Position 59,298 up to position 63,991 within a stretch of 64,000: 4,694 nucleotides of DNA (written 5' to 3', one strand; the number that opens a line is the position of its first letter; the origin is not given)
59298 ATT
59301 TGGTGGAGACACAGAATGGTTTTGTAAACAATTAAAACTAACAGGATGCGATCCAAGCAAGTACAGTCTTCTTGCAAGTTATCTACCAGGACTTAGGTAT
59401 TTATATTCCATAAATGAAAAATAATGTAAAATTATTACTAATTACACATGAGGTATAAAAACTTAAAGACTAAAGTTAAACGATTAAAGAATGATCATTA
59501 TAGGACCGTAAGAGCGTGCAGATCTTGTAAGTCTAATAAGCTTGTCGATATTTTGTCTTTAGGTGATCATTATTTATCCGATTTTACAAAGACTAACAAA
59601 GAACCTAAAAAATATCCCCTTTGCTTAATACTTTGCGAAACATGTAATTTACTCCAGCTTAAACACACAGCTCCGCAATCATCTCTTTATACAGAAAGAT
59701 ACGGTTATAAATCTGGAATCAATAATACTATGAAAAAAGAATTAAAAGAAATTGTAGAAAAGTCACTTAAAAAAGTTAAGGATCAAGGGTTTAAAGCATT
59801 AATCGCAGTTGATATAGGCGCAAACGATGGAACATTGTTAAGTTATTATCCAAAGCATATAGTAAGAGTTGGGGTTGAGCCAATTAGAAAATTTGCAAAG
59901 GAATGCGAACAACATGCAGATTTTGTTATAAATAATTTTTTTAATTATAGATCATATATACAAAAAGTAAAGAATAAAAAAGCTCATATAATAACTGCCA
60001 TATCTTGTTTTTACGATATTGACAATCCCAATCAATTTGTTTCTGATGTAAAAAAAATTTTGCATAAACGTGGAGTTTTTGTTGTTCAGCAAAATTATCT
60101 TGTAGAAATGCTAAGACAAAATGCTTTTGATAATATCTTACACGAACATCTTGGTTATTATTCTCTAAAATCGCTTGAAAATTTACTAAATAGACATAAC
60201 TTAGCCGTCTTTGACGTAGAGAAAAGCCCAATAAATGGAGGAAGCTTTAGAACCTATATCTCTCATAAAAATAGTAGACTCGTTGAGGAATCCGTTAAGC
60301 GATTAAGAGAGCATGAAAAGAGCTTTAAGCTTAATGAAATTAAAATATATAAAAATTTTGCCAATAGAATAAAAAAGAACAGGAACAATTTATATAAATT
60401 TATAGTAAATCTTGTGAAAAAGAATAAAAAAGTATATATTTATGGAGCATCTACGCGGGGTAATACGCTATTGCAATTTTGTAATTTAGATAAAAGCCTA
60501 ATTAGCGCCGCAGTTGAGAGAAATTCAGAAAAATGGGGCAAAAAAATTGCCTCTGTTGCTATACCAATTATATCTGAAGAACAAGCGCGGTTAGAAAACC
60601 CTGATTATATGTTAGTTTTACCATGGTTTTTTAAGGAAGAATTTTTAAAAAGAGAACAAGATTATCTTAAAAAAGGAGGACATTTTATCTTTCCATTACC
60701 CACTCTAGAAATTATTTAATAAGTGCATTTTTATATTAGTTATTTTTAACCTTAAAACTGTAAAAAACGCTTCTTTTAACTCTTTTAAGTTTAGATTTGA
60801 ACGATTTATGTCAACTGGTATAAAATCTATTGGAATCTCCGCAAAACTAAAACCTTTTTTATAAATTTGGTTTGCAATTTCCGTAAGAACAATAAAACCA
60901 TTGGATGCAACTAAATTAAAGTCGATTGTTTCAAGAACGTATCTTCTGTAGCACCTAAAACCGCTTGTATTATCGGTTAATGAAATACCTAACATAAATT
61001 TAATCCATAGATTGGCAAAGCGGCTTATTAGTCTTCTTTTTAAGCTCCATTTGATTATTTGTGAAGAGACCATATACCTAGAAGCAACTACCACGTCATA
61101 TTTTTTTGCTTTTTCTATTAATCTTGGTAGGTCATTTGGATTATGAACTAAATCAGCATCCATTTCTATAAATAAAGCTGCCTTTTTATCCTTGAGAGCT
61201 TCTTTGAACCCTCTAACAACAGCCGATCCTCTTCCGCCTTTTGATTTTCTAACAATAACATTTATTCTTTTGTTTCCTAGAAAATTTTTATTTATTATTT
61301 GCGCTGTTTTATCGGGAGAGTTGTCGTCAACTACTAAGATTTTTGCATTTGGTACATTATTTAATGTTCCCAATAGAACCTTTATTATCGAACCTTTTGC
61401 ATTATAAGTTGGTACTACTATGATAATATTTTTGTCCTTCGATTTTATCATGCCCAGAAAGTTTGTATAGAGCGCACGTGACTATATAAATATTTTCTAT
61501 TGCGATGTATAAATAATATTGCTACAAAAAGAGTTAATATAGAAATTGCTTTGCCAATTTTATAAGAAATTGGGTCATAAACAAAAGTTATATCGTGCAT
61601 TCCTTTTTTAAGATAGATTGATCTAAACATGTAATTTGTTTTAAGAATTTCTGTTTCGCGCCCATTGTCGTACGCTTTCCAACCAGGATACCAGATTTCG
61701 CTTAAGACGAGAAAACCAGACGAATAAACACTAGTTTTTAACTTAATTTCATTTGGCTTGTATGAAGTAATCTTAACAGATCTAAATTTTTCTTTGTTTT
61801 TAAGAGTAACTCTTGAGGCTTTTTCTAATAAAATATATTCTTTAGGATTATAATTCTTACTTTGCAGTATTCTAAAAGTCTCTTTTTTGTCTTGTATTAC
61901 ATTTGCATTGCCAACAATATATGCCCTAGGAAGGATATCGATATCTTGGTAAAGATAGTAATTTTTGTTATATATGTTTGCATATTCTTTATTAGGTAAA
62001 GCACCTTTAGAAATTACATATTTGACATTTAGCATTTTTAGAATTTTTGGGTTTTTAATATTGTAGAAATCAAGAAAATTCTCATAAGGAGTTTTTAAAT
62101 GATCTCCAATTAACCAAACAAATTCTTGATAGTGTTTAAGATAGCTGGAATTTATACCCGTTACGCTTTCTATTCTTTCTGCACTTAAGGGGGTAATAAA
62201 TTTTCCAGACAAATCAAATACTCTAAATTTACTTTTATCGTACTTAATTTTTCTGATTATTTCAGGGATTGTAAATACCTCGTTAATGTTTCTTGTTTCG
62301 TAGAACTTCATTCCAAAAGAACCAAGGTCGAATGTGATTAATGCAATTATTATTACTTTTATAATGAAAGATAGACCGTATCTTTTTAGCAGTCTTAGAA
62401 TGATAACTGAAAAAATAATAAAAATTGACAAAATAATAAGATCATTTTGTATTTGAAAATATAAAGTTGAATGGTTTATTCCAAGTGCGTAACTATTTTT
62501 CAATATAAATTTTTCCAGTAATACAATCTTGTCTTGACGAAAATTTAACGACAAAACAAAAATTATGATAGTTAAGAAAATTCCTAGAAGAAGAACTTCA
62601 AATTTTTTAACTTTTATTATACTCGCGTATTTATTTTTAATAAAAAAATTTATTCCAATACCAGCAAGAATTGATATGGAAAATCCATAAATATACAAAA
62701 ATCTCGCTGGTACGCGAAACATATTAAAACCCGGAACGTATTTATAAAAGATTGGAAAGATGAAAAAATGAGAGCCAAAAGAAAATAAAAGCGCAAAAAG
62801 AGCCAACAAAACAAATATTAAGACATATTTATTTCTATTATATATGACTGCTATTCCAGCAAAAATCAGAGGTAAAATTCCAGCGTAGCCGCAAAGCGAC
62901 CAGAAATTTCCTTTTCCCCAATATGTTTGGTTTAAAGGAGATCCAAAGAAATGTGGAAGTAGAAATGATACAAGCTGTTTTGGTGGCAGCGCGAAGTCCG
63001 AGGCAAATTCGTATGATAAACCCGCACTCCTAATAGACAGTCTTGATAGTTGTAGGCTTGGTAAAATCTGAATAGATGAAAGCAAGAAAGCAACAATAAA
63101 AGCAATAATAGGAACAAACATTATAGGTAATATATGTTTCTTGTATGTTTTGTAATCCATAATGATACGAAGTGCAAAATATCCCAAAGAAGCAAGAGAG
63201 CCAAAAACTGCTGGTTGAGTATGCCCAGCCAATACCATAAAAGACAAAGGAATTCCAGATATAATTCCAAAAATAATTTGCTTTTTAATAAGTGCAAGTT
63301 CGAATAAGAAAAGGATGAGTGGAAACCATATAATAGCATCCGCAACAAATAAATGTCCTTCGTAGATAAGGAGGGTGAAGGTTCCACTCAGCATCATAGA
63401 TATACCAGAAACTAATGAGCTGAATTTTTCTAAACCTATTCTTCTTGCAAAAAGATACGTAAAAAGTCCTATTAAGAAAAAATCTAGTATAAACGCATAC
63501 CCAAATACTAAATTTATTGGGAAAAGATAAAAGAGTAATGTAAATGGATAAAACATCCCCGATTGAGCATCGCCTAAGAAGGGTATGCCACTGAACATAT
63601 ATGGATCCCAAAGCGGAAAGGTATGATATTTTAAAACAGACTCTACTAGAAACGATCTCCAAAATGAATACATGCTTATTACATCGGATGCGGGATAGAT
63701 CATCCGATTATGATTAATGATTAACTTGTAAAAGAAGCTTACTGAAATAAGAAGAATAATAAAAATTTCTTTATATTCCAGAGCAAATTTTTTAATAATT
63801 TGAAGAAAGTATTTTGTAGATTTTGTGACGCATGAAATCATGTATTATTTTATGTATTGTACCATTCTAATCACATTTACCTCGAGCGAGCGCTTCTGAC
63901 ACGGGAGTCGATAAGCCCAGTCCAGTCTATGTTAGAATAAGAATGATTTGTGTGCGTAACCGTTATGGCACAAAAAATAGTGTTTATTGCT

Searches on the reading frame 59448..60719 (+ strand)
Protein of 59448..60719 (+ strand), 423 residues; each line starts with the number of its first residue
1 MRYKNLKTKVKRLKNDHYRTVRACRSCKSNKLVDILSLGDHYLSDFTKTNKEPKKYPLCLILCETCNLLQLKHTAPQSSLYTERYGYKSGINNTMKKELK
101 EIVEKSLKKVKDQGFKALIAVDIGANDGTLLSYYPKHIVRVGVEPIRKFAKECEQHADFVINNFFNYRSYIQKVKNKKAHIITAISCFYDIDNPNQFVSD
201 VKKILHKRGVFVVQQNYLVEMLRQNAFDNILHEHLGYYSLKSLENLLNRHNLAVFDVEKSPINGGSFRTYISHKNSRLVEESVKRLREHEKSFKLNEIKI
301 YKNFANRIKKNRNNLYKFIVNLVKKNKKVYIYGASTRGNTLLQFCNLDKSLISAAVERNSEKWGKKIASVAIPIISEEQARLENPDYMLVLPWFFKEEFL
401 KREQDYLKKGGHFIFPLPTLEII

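Call 21: search_protein_families(library=pfam, proteins=[window:59448-60719:+], max_evalue=0.001)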
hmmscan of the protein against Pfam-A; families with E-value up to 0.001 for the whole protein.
window:59448-60719:+ (423 aa): 5 families
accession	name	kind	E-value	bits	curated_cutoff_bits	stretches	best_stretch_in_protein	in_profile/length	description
PF08484.17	Methyltransf_14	-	1.2e-49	168.6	23.5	1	261-418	1-160/160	C-methyltransferase C-terminal domain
PF08421.16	Methyltransf_13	-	4.1e-11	43.3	31.3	1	24-81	1-62/62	Putative zinc binding domain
PF13489.12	Methyltransf_23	-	9.3e-11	42.2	27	1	115-254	21-161/164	Methyltransferase domain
PF08242.18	Methyltransf_12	-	3.2e-05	25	30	1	121-211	1-98/98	Methyltransferase domain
PF08241.18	Methyltransf_11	-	0.00039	21.4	21.2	0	121-213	1-95/95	Methyltransferase domain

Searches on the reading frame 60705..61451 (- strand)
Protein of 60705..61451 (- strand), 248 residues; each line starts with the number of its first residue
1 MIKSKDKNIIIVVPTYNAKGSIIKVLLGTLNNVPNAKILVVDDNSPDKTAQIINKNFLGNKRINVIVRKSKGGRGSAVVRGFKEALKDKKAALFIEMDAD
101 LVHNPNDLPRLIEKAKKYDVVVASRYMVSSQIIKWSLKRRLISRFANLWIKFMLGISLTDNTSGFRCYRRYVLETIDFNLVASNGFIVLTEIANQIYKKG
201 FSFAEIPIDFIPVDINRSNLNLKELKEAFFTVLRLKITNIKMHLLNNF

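Call 6: search_protein_families(library=pfam, proteins=[window:60705-61451:-], max_evalue=0.01)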
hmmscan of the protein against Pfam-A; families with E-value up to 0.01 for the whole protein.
window:60705-61451:- (248 aa): 2 families
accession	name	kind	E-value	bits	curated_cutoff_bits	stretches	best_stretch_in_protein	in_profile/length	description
PF00535.33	Glycos_transf_2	-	6.3e-30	104.8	23.3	1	11-176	2-167/168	Glycosyl transferase family 2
PF13641.12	Glyco_tranf_2_3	-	6.2e-06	26.8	27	1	9-125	3-123/230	Glycosyltransferase like family 2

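Call 7: search_protein_families(library=ncbifam, proteins=[window:60705-61451:-], max_evalue=0.01)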
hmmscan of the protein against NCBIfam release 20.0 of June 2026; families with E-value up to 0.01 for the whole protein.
window:60705-61451:- (248 aa): 18 families
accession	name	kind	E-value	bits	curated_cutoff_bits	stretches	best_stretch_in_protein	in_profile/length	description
NF058614.1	PPMAGASynPpgS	equivalog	5.9e-19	68.4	370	1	9-218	2-204/226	polyprenyl-phospho-N-acetylgalactosaminyl synthase PpgS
NF007986.1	PRK10714.1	equivalog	9e-19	67.6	529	1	7-188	6-183/316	undecaprenyl-phosphate 4-deoxy-4-formamido-L-arabinose transferase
TIGR04182.1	glyco_TIGR04182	equivalog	1.2e-17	64.2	325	1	9-230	2-209/293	S-layer glycoprotein N-glycosyltransferase AglJ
NF047588.1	GlcsyltransPgfSStrep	equivalog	2.6e-12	46.6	500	1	9-176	3-167/308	glycosyltransferase PgfS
NF041391.1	DPhHxTase_Halo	equivalog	3.1e-11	42.7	375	1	15-210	3-183/213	dolichyl-phosphate hexose transferase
NF045692.1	OglycostaseCruG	equivalog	3.5e-10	39.4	600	1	8-201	42-243/386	2'-O-glycosyltransferase CruG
TIGR03469.1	HpnB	hypoth_equivalog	1.4e-09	37.5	379.25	1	8-129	45-173/386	hopene-associated glycosyltransferase HpnB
NF047683.1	TeichurnBiosyTuaG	equivalog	5.8e-09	36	400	1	5-120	4-116/252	teichuronic acid biosynthesis protein TuaG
TIGR03937.1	PgaC_IcaA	equivalog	1.2e-08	34.3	422.3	1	6-116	44-151/407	poly-beta-1,6-N-acetyl-D-glucosamine synthase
TIGR04283.1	glyco_like_mftF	equivalog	1.1e-07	31.7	182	1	11-148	3-127/221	TIGR04283 family arsenosugar biosynthesis glycosyltransferase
TIGR03965.1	mycofact_glyco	equivalog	1.1e-05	24.5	280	1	6-130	73-194/467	mycofactocin biosynthesis glycosyltransferase MftF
NF053846.1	glyco_with_XrtP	equivalog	1.2e-05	24.3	520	1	12-83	46-120/440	XrtP-associated glycosyltransferase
NF007482.0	PRK10073.1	equivalog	1.3e-05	24.4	423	1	4-123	3-118/334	glycosyltransferase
NF038302.1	EPS_HpsE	equivalog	3.4e-05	23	300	1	9-106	3-102/307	hormogonium polysaccharide biosynthesis glycosyltransferase HpsE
NF041865.1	EpsU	equivalog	6.1e-05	22.2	700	1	8-136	40-168/394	exopolysaccharide biosynthesis GT2 family glycosyltransferase EpsU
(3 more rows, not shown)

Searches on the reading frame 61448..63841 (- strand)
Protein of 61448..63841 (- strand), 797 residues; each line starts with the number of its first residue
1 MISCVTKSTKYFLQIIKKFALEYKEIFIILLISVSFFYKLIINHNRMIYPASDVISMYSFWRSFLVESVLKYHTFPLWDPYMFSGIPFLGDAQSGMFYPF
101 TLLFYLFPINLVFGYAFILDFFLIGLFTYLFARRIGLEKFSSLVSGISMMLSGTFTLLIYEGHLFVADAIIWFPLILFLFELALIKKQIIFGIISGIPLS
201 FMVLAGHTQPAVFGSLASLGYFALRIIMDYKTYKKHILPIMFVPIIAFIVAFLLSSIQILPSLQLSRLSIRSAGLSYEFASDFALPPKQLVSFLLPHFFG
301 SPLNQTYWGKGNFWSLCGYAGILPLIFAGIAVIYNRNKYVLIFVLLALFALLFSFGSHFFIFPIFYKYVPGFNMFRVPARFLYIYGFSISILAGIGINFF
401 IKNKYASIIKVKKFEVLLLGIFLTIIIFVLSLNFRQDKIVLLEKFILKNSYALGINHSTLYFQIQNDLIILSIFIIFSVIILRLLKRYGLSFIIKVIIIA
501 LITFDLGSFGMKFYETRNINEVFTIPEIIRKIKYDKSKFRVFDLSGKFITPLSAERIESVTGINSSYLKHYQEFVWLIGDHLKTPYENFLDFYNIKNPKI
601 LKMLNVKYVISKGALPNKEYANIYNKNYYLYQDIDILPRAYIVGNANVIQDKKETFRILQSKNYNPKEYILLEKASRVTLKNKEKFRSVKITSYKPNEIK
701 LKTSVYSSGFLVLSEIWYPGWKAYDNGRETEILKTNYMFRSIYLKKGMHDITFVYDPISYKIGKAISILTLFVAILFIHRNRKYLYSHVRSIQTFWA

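Call 6: search_protein_families(library=pfam, proteins=[window:61448-63841:-], max_evalue=0.01)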
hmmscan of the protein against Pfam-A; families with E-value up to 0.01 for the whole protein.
window:61448-63841:- (797 aa): 1 family
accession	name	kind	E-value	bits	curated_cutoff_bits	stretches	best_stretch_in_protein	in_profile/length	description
PF09586.16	YfhO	-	6e-10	38.6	28.5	1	682-767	749-835/835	Bacterial membrane protein YfhO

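Call 7: search_protein_families(library=ncbifam, proteins=[window:61448-63841:-], max_evalue=0.01)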
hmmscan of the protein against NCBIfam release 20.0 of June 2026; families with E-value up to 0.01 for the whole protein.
window:61448-63841:- (797 aa): 0 families
